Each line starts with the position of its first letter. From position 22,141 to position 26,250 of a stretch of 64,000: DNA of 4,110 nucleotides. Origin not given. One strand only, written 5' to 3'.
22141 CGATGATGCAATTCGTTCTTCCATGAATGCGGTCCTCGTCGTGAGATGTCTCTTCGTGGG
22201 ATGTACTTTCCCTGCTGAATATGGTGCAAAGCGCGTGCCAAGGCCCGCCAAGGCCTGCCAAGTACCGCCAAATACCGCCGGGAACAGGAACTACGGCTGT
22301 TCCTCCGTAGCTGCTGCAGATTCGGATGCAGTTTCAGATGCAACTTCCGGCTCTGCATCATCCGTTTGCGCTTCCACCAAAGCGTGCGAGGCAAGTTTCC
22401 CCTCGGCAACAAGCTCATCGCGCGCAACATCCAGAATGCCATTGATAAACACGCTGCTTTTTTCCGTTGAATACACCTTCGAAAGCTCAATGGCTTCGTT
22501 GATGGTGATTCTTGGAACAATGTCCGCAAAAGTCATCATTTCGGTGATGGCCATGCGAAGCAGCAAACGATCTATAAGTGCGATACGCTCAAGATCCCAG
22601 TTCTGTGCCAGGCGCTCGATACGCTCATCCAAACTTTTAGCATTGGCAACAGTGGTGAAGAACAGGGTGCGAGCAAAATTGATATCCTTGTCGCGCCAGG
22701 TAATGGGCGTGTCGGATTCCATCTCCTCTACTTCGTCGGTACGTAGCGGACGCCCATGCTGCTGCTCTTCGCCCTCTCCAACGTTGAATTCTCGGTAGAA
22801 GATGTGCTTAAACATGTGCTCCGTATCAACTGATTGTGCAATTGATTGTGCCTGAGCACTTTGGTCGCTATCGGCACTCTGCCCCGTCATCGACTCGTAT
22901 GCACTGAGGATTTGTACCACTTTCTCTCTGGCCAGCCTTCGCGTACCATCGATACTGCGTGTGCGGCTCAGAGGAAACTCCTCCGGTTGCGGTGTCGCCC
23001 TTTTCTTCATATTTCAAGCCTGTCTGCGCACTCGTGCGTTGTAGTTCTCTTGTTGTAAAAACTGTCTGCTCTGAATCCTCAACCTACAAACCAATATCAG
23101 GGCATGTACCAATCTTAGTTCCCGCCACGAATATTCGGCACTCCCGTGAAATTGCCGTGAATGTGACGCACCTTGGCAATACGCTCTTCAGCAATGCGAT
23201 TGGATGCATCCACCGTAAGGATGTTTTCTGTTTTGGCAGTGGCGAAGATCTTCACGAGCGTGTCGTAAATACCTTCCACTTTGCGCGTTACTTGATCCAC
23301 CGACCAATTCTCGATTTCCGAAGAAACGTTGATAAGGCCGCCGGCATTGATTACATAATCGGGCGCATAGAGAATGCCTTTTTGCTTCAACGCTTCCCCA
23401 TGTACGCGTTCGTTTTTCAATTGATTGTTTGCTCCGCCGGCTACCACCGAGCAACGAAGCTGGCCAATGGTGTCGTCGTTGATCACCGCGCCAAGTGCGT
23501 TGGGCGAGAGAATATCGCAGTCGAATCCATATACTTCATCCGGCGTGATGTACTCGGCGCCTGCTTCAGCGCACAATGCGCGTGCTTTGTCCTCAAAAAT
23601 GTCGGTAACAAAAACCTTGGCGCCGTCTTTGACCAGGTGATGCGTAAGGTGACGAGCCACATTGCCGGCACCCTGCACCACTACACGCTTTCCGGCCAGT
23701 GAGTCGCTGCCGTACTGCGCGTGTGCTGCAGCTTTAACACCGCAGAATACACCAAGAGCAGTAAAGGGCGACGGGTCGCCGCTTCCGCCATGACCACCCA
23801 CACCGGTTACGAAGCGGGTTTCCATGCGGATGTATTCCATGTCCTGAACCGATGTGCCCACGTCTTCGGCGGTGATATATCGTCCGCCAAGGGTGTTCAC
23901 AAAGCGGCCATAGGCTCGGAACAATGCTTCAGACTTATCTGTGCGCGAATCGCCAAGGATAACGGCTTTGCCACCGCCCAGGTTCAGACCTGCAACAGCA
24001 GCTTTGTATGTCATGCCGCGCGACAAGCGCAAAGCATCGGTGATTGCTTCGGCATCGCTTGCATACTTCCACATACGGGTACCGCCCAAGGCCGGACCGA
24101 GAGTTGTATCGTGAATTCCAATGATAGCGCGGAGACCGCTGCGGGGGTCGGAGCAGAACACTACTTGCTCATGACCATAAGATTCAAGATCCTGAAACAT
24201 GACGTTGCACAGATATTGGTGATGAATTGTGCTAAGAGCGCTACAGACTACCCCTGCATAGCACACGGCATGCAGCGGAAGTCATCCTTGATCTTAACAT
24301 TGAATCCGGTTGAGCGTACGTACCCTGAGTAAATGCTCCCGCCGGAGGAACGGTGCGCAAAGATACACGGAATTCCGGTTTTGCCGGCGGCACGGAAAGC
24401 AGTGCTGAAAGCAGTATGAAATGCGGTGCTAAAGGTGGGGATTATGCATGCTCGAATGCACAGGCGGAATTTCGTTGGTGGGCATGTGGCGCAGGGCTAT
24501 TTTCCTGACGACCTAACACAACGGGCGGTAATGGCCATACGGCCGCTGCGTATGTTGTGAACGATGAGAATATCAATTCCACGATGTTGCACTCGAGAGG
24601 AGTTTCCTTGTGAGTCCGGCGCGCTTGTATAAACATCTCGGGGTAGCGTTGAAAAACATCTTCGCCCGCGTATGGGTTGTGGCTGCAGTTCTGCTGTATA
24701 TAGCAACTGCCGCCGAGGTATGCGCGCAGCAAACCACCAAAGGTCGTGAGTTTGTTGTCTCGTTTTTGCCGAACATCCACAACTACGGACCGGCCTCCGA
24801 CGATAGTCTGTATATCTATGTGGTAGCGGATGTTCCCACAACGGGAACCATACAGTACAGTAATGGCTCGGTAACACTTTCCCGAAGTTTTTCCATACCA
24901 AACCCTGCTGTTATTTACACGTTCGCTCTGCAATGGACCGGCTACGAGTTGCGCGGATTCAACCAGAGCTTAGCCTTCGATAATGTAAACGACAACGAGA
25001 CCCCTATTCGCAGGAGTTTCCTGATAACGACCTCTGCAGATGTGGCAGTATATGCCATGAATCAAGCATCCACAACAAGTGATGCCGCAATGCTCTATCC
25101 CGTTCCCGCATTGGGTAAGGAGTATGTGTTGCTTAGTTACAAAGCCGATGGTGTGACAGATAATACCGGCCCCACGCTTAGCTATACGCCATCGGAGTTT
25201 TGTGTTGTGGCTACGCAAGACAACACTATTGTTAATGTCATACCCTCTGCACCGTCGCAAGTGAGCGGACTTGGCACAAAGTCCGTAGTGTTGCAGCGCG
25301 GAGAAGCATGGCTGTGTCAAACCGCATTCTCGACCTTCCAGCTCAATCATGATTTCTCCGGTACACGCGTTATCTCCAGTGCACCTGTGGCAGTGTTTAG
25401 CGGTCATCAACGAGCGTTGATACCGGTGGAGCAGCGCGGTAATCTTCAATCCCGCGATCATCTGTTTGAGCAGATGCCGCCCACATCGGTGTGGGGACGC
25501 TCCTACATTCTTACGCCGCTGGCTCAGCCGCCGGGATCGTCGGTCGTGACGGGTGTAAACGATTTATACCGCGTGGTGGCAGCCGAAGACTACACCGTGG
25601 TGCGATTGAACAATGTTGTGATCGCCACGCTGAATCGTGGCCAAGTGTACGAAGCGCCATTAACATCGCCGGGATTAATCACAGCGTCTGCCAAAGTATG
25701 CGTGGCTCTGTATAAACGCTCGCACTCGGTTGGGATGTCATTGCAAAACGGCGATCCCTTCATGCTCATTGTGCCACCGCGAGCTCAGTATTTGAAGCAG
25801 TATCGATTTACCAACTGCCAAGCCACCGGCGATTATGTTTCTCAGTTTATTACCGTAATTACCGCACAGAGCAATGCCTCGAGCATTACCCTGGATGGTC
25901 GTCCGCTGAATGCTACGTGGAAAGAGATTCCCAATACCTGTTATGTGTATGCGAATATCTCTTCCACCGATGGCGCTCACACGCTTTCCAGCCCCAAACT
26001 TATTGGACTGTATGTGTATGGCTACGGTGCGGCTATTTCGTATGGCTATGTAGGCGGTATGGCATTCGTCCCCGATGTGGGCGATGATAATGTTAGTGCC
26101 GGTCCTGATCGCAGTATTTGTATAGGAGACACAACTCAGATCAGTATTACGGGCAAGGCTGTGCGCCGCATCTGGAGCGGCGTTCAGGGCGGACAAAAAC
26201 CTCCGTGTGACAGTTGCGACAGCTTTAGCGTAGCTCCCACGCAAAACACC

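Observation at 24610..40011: Two paralogous giant T9SS adhesin-like proteins bracket an HD-GYP regulator and a redox/cysteine-desulfurase cluster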

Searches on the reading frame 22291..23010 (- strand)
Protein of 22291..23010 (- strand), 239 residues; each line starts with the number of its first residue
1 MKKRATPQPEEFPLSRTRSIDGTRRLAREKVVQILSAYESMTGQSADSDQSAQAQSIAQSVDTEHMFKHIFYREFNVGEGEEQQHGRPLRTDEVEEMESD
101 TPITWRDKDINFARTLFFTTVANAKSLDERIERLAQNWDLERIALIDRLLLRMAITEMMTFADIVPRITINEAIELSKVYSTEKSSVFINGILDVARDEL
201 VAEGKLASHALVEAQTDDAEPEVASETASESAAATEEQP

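Call 19: search_protein_families(library=pfam, proteins=[window:22291-23010:-], max_evalue=0.001)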
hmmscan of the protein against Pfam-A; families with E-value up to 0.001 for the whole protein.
window:22291-23010:- (239 aa): 1 family
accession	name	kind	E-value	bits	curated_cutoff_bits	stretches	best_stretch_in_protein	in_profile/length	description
PF01029.23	NusB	-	8.1e-26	91.4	23.1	1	102-194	37-129/133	NusB family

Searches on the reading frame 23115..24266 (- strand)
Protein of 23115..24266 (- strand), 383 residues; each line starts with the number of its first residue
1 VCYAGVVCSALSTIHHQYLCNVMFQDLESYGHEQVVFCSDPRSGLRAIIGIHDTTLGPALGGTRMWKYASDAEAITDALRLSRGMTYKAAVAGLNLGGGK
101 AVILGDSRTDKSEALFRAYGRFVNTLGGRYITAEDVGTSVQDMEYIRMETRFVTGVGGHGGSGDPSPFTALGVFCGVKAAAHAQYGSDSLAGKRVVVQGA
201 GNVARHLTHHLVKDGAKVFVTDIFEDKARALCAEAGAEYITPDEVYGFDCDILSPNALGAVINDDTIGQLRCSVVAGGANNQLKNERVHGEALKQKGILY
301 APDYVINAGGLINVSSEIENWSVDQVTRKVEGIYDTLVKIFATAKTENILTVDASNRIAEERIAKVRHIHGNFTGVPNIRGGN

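Call 19: search_protein_families(library=pfam, proteins=[window:23115-24266:-], max_evalue=0.001)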
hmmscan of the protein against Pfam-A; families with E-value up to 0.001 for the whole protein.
window:23115-24266:- (383 aa): 4 families
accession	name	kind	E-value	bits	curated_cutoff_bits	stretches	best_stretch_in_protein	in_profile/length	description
PF02812.23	ELFV_dehydrog_N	-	7.6e-31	106.9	25.3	1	32-151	1-128/129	Glu/Leu/Phe/Val dehydrogenase, dimerisation domain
PF00208.27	ELFV_dehydrog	-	1.4e-23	84.3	23.4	2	234-371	96-241/241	Glutamate/Leucine/Phenylalanine/Valine dehydrogenase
PF01488.26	Shikimate_DH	-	3.5e-05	24.3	24.3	1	186-239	6-63/138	Shikimate / quinate 5-dehydrogenase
PF02826.25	2-Hacid_dh_C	-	0.00071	19.4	25.1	0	183-254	27-96/178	D-isomer specific 2-hydroxyacid dehydrogenase, NAD binding domain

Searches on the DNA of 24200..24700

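Call 67: search_rna_families(source=window, start=24200, end=24700, threshold=evalue, max_evalue=1)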
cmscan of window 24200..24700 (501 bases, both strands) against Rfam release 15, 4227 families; matches with E-value up to 1: 0.
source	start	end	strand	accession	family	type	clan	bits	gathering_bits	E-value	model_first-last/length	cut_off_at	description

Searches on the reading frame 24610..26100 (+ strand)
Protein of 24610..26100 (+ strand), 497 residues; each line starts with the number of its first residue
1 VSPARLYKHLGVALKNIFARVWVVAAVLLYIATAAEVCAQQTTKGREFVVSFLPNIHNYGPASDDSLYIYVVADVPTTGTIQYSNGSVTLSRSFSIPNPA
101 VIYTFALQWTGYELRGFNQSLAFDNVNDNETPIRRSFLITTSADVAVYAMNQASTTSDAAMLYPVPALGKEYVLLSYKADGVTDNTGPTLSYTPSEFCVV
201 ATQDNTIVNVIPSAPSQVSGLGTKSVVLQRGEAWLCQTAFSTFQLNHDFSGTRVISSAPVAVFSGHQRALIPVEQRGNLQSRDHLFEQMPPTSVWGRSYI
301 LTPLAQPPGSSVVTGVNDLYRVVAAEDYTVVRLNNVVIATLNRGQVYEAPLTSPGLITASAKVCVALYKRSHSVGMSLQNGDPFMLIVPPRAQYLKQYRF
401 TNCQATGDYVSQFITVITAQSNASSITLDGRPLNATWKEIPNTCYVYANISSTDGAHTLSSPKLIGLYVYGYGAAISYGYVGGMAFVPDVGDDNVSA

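Call 72: search_solved_structures(query=window:24610-26100:+, max_evalue=0.01)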
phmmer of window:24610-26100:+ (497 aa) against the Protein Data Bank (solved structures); distinct sequences matched with E-value up to 0.01: 0.
